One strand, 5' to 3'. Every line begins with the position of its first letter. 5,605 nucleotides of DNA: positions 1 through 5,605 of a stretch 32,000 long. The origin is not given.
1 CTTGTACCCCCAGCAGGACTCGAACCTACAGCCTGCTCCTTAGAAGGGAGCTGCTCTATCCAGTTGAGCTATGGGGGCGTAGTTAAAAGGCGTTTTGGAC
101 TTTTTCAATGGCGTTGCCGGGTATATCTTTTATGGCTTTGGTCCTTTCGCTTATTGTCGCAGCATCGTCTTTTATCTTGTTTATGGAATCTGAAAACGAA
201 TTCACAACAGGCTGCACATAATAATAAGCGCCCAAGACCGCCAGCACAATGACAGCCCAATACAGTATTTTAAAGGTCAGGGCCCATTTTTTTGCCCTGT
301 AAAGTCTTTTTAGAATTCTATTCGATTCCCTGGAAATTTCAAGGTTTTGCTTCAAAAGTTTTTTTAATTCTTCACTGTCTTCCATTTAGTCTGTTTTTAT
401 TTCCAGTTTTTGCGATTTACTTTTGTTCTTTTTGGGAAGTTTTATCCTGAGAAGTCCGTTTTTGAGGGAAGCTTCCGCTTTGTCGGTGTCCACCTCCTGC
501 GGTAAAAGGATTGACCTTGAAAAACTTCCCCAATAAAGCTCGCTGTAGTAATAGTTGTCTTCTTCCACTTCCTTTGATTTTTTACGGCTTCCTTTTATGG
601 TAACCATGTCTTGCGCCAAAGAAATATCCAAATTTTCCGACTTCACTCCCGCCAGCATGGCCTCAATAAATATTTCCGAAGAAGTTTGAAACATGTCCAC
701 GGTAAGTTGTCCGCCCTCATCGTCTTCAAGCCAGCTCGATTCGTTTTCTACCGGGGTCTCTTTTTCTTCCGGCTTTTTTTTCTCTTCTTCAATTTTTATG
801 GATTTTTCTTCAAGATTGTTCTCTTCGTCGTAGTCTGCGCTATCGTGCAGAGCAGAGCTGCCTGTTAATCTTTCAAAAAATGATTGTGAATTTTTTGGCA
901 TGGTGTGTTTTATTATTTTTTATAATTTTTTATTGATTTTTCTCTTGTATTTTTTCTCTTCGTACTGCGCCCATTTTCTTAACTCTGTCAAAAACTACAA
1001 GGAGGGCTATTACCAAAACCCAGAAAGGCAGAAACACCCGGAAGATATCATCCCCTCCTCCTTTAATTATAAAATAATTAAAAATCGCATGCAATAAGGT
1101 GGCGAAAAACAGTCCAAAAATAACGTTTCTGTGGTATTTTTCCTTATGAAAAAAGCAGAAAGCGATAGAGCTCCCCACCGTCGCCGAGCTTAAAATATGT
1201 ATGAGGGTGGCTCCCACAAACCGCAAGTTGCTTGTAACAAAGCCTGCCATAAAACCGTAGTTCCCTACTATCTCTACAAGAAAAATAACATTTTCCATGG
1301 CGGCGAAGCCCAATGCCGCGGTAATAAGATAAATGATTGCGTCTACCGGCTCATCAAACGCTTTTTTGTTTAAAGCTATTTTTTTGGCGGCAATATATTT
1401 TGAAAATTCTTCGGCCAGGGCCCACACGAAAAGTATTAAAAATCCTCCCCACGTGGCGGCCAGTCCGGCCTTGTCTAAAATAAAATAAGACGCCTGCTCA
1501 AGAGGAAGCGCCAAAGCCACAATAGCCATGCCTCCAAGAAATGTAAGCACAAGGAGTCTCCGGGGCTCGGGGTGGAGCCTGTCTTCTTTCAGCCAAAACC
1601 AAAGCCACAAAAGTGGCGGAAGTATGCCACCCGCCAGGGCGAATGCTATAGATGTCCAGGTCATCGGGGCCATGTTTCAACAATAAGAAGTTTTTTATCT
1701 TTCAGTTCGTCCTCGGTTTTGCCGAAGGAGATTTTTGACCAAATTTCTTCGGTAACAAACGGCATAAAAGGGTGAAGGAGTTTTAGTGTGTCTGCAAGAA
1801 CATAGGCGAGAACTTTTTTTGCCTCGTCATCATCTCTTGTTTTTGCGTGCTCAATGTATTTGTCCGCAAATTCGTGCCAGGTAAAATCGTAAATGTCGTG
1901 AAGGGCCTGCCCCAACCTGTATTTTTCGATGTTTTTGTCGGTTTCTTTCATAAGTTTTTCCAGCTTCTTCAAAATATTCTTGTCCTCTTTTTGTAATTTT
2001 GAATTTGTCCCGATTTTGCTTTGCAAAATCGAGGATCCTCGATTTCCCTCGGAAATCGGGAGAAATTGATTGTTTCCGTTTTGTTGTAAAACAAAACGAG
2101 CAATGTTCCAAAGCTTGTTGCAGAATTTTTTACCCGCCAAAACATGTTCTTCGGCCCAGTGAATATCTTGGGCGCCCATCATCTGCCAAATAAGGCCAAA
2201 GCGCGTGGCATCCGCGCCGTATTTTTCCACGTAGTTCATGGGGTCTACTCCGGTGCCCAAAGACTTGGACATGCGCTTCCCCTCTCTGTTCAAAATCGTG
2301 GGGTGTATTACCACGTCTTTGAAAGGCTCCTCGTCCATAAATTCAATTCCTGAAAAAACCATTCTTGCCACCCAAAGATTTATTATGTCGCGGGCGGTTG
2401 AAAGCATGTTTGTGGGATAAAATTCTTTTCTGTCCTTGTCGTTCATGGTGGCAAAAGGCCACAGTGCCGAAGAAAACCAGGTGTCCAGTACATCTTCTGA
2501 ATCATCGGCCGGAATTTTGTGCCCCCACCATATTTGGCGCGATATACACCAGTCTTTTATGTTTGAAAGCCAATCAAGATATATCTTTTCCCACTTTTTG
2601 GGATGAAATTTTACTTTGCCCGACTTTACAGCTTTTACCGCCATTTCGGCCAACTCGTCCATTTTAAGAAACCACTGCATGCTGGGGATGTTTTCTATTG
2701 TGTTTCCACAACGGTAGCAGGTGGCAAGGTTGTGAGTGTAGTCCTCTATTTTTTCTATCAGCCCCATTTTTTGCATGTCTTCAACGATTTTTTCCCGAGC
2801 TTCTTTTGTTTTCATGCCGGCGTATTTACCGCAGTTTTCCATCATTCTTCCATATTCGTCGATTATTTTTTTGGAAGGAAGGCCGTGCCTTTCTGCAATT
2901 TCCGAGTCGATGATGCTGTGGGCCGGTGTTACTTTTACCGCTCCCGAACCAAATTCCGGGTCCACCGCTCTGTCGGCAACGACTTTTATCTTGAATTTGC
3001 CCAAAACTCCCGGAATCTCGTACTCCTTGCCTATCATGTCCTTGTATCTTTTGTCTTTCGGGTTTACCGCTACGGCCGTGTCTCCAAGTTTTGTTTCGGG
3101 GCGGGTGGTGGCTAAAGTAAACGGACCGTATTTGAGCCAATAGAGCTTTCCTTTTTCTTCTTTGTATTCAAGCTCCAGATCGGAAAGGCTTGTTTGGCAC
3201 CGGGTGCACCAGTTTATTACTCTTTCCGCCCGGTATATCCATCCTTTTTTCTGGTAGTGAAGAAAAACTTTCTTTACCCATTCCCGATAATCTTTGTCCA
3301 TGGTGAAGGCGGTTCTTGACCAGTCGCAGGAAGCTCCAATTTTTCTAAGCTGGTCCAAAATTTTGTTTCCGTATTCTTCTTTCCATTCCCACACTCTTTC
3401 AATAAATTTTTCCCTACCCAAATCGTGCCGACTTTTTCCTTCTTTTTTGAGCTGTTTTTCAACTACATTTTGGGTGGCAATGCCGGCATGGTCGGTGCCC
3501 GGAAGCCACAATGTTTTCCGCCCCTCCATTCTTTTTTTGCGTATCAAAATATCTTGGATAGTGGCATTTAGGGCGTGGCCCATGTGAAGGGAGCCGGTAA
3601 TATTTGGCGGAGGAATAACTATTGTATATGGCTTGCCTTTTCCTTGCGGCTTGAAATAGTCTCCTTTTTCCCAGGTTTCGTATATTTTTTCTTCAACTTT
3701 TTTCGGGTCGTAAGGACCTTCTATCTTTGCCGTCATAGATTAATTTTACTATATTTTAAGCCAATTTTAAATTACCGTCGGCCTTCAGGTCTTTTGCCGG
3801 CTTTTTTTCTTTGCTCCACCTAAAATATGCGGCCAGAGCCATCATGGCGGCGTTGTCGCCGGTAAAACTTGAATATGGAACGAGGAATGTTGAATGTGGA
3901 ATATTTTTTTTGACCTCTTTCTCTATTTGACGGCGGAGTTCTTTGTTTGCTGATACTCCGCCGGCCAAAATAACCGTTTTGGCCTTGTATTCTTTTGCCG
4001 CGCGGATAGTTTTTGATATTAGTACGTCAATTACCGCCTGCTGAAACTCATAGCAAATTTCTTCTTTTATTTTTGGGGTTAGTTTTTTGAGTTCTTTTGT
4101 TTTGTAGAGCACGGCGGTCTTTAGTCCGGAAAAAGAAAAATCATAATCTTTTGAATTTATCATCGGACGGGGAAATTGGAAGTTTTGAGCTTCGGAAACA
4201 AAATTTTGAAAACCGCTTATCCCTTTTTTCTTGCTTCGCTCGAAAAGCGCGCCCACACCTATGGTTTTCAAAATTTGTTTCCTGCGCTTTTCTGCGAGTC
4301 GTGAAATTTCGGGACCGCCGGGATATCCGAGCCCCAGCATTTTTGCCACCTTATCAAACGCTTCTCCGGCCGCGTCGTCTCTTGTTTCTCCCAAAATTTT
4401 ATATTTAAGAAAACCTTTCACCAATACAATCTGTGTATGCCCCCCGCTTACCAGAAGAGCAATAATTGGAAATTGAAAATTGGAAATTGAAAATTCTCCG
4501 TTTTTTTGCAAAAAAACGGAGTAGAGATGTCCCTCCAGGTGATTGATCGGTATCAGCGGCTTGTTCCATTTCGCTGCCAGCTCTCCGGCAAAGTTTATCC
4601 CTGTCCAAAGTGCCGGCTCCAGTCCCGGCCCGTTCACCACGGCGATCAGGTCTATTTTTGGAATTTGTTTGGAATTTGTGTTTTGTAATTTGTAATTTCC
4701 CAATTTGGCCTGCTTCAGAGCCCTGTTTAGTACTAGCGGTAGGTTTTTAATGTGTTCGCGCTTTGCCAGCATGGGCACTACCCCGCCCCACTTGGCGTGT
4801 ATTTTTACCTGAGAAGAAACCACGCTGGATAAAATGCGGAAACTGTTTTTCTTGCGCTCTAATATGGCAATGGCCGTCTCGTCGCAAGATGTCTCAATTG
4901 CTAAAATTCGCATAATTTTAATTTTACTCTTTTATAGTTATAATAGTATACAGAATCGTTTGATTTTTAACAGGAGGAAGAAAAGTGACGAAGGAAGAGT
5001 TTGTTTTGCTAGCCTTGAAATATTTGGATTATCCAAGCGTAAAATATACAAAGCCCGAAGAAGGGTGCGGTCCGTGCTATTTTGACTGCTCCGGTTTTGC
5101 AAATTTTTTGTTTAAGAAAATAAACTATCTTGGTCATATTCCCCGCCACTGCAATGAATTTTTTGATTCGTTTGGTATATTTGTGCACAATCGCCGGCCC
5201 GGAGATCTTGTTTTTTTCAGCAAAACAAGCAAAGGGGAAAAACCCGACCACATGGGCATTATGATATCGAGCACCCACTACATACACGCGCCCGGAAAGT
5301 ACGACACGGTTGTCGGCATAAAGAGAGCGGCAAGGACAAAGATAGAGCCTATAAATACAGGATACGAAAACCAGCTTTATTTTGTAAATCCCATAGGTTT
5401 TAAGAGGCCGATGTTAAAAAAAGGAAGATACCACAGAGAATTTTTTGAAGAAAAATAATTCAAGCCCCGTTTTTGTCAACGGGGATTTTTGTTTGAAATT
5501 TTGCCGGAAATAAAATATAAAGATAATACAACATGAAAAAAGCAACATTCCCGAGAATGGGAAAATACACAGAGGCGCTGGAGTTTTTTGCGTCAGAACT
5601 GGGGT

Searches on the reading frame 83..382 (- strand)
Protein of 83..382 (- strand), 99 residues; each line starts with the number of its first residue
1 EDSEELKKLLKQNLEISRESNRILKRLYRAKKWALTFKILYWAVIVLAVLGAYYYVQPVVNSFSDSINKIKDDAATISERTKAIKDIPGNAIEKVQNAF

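Call 70: search_protein_families(library=pfam, proteins=[window:83-382:-], max_evalue=0.001)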
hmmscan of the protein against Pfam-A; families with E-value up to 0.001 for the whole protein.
window:83-382:- (99 aa): 1 family
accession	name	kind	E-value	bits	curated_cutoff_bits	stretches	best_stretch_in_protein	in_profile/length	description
PF08510.17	PIG-P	-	0.00079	19.7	39.3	1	26-93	37-106/121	PIG-P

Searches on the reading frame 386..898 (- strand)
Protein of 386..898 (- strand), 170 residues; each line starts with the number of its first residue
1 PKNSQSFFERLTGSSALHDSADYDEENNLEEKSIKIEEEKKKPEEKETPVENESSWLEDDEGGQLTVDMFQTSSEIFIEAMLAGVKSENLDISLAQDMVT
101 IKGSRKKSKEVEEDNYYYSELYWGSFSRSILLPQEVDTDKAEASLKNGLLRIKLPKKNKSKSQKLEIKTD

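Call 70: search_protein_families(library=pfam, proteins=[window:386-898:-], max_evalue=0.001)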
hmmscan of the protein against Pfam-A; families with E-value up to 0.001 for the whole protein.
window:386-898:- (170 aa): 3 families
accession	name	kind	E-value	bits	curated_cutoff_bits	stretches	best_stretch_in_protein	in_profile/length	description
PF00011.27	HSP20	-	1e-20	74.1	20.8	1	71-165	4-99/102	Hsp20/alpha crystallin family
PF04969.22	CS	-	6.7e-05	24.2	21.3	1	70-156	6-78/78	CS domain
PF17886.7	ArsA_HSP20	-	0.00013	21.9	22.5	1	80-153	8-62/63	HSP20-like domain found in ArsA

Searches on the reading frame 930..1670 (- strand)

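Call 70: search_protein_families(library=pfam, proteins=[window:930-1670:-], max_evalue=0.001)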
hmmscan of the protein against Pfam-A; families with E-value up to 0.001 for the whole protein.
window:930-1670:- (246 aa): 1 family
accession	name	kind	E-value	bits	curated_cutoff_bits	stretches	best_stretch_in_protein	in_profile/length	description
PF13367.11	PrsW-protease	-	3e-26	92.6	23.5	1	35-220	1-192/196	PrsW family intramembrane metalloprotease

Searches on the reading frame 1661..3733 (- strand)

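Call 70: search_protein_families(library=pfam, proteins=[window:1661-3733:-], max_evalue=0.001)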
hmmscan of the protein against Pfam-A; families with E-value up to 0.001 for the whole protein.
window:1661-3733:- (690 aa): 4 families
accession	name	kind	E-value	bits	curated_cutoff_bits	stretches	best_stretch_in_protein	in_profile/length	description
PF00133.28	tRNA-synt_1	-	4.3e-124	414.9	22.7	2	16-409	1-245/414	tRNA synthetases class I (I, L, M and V)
PF08264.19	Anticodon_1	-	8.5e-30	104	25.1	1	584-689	1-105/148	Anticodon-binding domain of tRNA ligase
PF09334.17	tRNA-synt_1g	-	4.7e-28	98.5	20.1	2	337-533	167-373/391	tRNA synthetases class I (M)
PF13603.12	tRNA-synt_1_2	-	0.00016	21.6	25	0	249-319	98-183/185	Leucyl-tRNA synthetase, editing domain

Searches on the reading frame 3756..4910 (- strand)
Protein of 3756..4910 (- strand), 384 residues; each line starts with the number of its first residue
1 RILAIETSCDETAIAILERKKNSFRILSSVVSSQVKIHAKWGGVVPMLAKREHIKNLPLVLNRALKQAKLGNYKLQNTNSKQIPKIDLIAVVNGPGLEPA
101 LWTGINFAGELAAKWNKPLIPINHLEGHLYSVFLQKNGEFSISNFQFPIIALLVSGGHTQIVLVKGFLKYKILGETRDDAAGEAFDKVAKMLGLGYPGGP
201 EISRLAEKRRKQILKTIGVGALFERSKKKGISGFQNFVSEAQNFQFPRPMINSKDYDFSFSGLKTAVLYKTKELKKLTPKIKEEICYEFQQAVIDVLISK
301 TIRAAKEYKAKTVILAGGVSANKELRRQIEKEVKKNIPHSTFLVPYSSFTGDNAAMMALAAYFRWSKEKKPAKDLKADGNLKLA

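Call 3: search_protein_families(library=pfam, proteins=[window:3756-4910:-], max_evalue=0.01)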
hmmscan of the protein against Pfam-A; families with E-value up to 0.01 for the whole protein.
window:3756-4910:- (384 aa): 3 families
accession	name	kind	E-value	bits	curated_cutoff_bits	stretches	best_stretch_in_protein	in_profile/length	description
PF00814.31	TsaD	-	1.8e-81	274.2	24.8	1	26-358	2-263/264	tRNA N6-adenosine threonylcarbamoyltransferase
PF22521.2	HypF_C_2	-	2.6e-07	31.1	27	1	278-336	162-220/241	Carbamoyltransferase, Kae1-like Domain, second subdomain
PF01869.26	BcrAD_BadFG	-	0.0027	17.7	31.5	1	281-351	194-263/271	BadF/BadG/BcrA/BcrD ATPase family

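Call 4: search_protein_families(library=ncbifam, proteins=[window:3756-4910:-], max_evalue=0.01)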
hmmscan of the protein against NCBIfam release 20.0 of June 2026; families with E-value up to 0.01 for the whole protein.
window:3756-4910:- (384 aa): 7 families
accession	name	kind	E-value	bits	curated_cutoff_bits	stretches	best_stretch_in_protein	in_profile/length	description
TIGR03723.1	T6A_TsaD_YgjD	equivalog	4.2e-111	371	296.1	2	2-215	1-194/314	tRNA (adenosine(37)-N6)-threonylcarbamoyltransferase complex transferase subunit TsaD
TIGR00329.1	gcp_kae1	subfamily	1.1e-101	340.1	207.8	2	3-215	1-193/305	tRNA (adenosine(37)-N6)-threonylcarbamoyltransferase complex transferase subunit TsaD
TIGR03722.2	arch_KAE1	equivalog_domain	4.3e-50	170.6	375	2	2-212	1-185/323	KEOPS complex N(6)-L-threonylcarbamoyladenine synthase Kae1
NF007174.0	PRK09605.1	equivalog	1.9e-47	162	447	2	2-211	3-186/535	bifunctional N(6)-L-threonylcarbamoyladenine synthase/serine/threonine protein kinase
TIGR00143.1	hypF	equivalog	2.2e-06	26.1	466.1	1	263-357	642-734/741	carbamoyltransferase HypF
TIGR03725.1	T6A_YeaZ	equivalog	2.3e-06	27.7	69.3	1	2-131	1-100/212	tRNA (adenosine(37)-N6)-threonylcarbamoyltransferase complex dimerization subunit type 1 TsaB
TIGR00241.1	CoA_E_activ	domain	0.0035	16.9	125.4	1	290-337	183-231/248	acyl-CoA dehydratase activase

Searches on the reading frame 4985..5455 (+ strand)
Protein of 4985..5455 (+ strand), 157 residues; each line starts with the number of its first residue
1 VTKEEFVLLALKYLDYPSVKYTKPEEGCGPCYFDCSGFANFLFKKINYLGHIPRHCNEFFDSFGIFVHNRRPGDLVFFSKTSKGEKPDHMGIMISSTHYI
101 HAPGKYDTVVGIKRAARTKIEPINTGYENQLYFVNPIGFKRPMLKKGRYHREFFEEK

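Call 3: search_protein_families(library=pfam, proteins=[window:4985-5455:+], max_evalue=0.01)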
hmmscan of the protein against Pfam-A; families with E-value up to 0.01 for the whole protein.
window:4985-5455:+ (157 aa): 1 family
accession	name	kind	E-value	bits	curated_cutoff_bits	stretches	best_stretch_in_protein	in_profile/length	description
PF00877.26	NLPC_P60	-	1.9e-11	44.3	23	1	29-120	10-88/105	NlpC/P60 family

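Call 4: search_protein_families(library=ncbifam, proteins=[window:4985-5455:+], max_evalue=0.01)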
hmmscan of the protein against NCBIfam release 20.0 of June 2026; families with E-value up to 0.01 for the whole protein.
window:4985-5455:+ (157 aa): 4 families
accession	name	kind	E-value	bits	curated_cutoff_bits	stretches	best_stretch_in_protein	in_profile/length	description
NF040678.1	EntFM_CwpFM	equivalog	5.9e-09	35.4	720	1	26-105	330-406/430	enterotoxin EntFM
NF010495.0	PRK13914.1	equivalog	9.5e-07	28.1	647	1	27-110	385-467/481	invasion associated endopeptidase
NF008096.1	PRK10838.1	equivalog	2.7e-05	24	186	1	30-105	90-162/189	bifunctional murein DD-endopeptidase/murein LD-carboxypeptidase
NF033742.1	NlpC_p60_RipB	exception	0.0021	17.8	335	1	26-109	108-186/206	NlpC/P60 family peptidoglycan endopeptidase RipB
